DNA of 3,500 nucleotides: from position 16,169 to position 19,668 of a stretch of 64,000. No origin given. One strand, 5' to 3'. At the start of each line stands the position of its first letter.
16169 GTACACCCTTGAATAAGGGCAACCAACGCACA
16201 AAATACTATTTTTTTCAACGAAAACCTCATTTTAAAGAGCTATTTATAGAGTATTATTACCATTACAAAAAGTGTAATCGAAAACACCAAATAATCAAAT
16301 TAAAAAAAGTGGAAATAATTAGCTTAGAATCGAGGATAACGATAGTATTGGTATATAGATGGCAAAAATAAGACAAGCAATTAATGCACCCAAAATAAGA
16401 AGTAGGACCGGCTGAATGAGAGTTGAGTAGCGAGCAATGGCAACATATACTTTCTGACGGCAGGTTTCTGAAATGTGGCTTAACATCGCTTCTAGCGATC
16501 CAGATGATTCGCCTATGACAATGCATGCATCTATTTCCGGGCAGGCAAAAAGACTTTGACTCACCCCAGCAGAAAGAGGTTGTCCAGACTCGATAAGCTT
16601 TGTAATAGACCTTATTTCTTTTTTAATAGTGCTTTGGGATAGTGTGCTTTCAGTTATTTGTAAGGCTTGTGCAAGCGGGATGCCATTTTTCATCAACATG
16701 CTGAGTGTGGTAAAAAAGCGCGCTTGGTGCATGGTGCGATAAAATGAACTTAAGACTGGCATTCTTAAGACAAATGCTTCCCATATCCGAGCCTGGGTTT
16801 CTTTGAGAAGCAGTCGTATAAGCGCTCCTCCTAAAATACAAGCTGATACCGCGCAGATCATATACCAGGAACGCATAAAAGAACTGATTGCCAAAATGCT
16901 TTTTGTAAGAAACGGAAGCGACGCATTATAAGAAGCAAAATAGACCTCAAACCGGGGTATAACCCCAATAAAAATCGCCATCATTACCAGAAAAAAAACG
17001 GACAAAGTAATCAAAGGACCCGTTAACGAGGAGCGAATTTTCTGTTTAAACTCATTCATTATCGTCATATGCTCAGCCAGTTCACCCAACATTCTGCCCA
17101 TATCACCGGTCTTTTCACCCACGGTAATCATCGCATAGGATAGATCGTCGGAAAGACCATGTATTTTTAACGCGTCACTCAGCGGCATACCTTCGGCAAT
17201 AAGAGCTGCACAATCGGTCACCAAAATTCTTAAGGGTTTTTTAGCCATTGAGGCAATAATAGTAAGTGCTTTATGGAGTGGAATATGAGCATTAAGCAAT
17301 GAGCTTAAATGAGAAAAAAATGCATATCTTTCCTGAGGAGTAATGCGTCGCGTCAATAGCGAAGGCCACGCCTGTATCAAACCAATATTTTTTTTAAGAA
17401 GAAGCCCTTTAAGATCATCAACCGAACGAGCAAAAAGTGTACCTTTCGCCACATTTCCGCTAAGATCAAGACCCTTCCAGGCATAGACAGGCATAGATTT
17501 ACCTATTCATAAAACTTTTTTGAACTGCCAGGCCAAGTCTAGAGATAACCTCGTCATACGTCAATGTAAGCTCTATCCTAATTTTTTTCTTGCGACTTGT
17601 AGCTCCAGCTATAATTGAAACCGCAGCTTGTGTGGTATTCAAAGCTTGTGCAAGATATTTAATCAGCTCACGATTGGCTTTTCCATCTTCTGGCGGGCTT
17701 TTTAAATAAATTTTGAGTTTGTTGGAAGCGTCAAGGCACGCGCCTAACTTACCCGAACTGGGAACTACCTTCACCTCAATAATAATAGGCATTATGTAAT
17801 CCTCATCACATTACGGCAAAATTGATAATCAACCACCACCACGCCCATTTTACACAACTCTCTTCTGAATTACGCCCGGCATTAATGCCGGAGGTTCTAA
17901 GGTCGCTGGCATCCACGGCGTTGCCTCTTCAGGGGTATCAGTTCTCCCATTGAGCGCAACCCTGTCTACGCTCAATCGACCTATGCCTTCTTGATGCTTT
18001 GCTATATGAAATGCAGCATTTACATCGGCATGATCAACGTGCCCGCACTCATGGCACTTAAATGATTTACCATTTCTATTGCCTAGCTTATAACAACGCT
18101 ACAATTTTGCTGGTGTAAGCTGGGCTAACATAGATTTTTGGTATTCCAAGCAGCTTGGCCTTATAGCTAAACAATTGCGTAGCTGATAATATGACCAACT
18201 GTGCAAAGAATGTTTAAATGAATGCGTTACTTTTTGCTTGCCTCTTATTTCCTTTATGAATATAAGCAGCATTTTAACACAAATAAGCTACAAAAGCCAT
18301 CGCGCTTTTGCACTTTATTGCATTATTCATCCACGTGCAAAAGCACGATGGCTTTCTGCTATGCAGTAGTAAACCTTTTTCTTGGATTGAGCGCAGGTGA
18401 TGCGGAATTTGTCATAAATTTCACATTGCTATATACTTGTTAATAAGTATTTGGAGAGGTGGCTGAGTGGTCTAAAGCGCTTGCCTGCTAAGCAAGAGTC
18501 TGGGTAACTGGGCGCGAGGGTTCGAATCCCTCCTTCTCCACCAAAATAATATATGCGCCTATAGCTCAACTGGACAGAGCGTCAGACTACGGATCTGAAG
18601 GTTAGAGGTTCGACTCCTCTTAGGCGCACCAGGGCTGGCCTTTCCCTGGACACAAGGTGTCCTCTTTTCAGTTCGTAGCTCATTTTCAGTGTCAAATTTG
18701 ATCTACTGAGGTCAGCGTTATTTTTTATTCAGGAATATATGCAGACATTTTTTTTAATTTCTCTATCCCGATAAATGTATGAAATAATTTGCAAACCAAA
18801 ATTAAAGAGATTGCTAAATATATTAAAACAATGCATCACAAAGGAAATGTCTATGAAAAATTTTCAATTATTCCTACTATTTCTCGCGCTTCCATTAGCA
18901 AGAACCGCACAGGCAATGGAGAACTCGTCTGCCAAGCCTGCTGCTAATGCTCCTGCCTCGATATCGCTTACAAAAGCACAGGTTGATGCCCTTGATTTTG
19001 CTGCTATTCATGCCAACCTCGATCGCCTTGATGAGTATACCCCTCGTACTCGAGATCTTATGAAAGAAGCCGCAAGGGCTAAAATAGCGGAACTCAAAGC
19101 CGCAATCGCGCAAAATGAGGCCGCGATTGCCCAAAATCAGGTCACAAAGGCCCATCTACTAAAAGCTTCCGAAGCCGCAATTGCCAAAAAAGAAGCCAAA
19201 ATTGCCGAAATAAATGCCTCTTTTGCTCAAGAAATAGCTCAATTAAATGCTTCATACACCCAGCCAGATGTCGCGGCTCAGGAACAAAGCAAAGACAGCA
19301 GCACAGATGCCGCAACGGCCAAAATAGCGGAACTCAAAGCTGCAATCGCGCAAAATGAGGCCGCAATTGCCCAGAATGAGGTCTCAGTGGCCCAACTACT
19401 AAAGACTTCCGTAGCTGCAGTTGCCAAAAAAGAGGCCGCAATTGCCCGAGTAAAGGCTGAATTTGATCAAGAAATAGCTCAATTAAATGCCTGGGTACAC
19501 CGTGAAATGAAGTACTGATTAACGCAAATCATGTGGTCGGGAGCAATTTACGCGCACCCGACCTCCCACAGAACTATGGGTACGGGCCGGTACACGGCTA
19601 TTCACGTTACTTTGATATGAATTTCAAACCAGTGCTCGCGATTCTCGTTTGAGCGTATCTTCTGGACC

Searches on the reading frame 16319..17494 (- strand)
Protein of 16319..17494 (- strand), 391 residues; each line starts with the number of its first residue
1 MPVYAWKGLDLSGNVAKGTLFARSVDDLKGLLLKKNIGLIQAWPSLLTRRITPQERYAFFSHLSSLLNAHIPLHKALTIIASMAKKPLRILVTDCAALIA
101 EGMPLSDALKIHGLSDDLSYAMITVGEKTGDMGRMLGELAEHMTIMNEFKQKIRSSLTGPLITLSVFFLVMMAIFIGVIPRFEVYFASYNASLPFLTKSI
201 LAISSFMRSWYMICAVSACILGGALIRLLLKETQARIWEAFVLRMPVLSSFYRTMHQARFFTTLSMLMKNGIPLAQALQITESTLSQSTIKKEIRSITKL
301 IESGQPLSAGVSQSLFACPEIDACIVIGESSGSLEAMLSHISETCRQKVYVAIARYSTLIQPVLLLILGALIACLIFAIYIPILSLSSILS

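Call 37: search_protein_families(library=pfam, proteins=[window:16319-17494:-], max_evalue=0.00001)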
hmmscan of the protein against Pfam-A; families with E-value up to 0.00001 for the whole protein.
window:16319-17494:- (391 aa): 1 family
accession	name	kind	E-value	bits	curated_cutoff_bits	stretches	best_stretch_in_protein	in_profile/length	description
PF00482.28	T2SSF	-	8.2e-47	158.7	25.2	2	59-180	1-125/125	Type II secretion system (T2SS), protein F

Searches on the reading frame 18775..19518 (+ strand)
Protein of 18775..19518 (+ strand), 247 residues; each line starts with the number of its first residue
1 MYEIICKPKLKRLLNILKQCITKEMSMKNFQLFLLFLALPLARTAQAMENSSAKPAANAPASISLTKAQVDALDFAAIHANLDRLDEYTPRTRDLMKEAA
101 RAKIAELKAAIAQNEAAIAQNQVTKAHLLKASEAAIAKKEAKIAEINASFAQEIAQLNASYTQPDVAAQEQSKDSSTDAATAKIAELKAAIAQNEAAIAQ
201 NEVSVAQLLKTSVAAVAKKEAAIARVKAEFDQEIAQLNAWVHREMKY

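Call 96: search_protein_families(library=pfam, proteins=[window:18775-19518:+], max_evalue=0.1)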
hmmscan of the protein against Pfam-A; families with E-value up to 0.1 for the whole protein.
window:18775-19518:+ (247 aa): 3 families
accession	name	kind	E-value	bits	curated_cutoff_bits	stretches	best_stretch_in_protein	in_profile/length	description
PF09762.14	CCDC93_CC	-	0.0096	15.4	30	1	69-135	170-234/429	CCDC93 coiled-coil domain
PF11047.13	SopD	-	0.061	13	25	0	4-34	118-148/319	Salmonella outer protein D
PF11618.14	C2-C2_1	-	0.092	13.2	29.2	0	185-241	84-138/143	First C2 domain of RPGR-interacting protein 1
